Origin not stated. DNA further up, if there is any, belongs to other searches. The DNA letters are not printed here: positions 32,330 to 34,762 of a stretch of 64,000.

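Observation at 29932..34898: IME cargo operon: XRE regulator, enlarged Dam methylase, PD-ExK nuclease-like protein, PHP::ABC-ATPase fusion and small acidic protein, a candidate composite or novel anti-phage system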

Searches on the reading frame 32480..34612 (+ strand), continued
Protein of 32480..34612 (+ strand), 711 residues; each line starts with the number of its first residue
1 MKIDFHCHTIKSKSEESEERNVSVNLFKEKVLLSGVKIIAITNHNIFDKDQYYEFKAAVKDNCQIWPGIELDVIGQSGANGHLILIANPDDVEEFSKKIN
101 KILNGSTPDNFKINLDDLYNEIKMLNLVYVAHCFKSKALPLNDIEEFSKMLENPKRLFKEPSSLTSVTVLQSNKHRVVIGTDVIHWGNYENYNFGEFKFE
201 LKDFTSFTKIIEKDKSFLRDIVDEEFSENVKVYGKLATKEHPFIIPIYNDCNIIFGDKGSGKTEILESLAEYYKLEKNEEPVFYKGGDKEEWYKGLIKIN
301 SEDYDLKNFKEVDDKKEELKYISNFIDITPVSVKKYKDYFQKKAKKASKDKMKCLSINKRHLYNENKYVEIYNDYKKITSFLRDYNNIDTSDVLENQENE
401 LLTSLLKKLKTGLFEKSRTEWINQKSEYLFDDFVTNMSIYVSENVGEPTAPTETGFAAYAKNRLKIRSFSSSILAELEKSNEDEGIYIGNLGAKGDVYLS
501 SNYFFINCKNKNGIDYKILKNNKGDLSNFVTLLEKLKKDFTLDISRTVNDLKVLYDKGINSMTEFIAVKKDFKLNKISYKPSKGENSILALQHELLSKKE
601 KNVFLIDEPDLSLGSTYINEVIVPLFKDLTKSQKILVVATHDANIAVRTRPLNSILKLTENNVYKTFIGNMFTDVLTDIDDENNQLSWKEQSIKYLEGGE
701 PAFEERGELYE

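Call 79: search_dna_similar(query=window:32480-34612:+, collection=phages, mode=protein, max_evalue=1e-8, max_rows=10)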
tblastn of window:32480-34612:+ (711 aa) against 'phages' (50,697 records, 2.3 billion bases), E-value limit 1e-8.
No match.

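Call 82: search_protein_families(library=phrogs, proteins=[window:32480-34612:+], max_evalue=0.001)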
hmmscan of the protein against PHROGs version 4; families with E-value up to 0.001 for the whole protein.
window:32480-34612:+ (711 aa): 0 families
